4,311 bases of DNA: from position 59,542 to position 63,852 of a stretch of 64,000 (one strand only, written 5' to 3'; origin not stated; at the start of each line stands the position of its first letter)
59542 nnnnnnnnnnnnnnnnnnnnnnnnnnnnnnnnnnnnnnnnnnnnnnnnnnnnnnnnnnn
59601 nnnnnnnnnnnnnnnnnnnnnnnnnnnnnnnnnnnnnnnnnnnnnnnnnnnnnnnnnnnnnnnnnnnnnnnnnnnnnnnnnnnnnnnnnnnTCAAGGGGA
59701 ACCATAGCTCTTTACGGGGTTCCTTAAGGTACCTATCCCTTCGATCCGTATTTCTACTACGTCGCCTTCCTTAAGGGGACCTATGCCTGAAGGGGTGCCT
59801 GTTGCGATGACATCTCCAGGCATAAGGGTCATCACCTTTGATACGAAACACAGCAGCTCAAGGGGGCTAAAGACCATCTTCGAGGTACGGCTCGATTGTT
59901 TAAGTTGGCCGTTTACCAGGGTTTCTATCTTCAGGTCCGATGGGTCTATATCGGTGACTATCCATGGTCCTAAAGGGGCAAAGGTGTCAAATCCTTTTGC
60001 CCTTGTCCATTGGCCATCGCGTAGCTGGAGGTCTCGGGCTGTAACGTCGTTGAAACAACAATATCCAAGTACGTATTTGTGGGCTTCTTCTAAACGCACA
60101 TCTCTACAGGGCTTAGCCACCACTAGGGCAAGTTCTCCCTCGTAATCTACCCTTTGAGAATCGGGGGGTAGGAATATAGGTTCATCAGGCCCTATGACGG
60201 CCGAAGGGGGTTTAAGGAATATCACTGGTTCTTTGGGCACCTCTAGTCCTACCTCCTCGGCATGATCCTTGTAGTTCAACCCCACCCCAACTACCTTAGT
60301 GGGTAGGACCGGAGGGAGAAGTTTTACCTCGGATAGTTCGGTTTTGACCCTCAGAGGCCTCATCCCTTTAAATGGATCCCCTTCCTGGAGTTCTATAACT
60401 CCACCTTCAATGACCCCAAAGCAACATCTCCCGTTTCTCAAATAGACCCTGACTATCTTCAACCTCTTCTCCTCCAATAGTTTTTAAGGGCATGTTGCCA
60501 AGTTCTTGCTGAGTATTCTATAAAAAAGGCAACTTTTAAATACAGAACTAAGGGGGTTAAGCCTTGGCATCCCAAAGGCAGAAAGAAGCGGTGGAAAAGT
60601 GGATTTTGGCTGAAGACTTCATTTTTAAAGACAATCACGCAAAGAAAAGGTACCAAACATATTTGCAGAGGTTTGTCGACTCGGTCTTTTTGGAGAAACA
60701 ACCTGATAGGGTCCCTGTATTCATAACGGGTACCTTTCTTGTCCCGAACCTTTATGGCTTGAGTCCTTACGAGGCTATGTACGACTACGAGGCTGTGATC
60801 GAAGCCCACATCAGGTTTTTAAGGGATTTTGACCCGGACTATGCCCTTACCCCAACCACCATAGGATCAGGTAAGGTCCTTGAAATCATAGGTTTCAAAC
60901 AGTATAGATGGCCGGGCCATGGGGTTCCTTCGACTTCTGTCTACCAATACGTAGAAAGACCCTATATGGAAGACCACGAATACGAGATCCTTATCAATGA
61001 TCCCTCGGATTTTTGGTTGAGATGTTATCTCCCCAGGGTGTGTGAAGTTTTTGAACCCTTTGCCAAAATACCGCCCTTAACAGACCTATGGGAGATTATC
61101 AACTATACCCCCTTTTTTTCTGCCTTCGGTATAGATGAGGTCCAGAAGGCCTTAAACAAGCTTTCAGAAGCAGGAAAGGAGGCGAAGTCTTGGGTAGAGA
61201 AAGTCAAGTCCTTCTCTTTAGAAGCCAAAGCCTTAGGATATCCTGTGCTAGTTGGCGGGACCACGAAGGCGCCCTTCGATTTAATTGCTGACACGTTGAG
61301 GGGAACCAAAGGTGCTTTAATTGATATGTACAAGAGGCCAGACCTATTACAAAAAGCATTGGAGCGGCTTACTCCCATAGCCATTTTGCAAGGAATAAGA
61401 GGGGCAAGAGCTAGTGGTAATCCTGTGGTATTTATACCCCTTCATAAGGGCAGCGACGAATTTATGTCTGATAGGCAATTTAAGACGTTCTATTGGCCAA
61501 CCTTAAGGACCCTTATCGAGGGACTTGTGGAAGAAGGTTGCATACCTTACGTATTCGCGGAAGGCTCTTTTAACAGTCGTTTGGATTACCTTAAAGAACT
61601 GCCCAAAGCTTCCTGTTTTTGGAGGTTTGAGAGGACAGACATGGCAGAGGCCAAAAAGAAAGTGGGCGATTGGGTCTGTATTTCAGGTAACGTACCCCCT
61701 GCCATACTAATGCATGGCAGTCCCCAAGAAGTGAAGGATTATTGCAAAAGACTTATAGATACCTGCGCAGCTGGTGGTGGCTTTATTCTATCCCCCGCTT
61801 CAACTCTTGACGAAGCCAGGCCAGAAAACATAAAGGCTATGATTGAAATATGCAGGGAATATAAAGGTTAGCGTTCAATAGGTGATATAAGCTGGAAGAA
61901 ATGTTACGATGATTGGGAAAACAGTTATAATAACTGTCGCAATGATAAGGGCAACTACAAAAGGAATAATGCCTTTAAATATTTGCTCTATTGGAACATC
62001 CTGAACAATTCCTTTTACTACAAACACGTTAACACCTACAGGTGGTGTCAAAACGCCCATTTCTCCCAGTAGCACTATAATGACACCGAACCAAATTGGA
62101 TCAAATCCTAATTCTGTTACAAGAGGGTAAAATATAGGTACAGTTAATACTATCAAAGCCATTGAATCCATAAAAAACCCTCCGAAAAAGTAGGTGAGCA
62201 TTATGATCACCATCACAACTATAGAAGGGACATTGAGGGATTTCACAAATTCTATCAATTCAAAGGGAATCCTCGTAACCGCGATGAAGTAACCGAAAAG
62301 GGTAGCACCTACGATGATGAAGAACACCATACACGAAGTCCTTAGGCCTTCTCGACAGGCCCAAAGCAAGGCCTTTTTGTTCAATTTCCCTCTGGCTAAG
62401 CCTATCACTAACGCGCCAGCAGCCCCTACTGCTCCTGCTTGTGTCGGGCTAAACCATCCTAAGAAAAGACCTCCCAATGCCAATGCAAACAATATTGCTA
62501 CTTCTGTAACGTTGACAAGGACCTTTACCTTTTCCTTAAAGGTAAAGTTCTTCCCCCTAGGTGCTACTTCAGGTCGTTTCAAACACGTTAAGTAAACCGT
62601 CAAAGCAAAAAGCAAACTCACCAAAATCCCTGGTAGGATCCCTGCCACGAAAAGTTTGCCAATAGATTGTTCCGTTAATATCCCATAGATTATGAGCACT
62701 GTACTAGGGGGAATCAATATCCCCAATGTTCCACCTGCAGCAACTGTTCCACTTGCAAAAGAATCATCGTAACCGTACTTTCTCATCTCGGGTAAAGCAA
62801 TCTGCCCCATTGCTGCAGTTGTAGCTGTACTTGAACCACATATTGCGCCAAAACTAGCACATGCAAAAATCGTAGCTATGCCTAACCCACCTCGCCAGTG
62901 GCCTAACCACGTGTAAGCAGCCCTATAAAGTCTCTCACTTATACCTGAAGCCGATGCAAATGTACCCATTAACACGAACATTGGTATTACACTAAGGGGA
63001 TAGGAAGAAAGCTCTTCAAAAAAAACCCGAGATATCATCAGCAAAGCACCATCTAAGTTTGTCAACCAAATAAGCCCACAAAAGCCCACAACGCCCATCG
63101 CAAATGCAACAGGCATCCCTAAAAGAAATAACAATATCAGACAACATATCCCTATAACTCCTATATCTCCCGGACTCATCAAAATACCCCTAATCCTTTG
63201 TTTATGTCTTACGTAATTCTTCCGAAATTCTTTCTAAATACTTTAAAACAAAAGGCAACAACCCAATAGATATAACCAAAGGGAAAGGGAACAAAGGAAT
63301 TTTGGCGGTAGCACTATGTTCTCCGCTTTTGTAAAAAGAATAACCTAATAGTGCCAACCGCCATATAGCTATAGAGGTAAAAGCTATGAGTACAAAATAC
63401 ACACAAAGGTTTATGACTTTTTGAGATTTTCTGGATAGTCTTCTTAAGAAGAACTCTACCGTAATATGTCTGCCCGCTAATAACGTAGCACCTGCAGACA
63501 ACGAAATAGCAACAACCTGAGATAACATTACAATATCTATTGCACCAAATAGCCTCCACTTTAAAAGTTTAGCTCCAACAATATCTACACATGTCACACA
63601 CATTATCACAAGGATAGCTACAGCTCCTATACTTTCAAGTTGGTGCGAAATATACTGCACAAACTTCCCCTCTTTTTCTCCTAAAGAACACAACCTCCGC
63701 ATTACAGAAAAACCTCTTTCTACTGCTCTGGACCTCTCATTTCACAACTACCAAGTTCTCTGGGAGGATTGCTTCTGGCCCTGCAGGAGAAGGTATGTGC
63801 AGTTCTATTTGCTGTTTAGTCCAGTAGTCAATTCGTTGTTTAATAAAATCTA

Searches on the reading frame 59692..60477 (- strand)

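Call 69: search_protein_families(library=pfam, proteins=[window:59692-60477:-], max_evalue=0.00001)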
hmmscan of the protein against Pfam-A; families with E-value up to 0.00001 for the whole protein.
window:59692-60477:- (261 aa): 2 families
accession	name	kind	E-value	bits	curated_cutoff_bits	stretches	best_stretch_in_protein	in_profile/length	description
PF01557.24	FAA_hydrolase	-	4e-74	249.3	23.9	1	61-255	1-213/214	Fumarylacetoacetate (FAA) hydrolase C-terminal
PF10370.14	Rv2993c-like_N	-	3e-08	34.8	21.3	1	7-56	2-50/50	Rv2993c-like, N-terminal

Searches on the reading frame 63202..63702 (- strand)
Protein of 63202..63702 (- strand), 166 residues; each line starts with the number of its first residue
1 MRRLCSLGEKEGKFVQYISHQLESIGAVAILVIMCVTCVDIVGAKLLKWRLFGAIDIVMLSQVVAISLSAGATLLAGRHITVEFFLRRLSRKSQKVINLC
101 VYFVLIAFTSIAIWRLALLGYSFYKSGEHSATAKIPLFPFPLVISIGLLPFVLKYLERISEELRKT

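Call 69: search_protein_families(library=pfam, proteins=[window:63202-63702:-], max_evalue=0.00001)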
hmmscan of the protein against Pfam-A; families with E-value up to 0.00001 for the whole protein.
window:63202-63702:- (166 aa): 1 family
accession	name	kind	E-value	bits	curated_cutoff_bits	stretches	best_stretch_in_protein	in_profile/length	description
PF04290.18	DctQ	-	2e-18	67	28.3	1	33-164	1-131/132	Tripartite ATP-independent periplasmic transporters, DctQ component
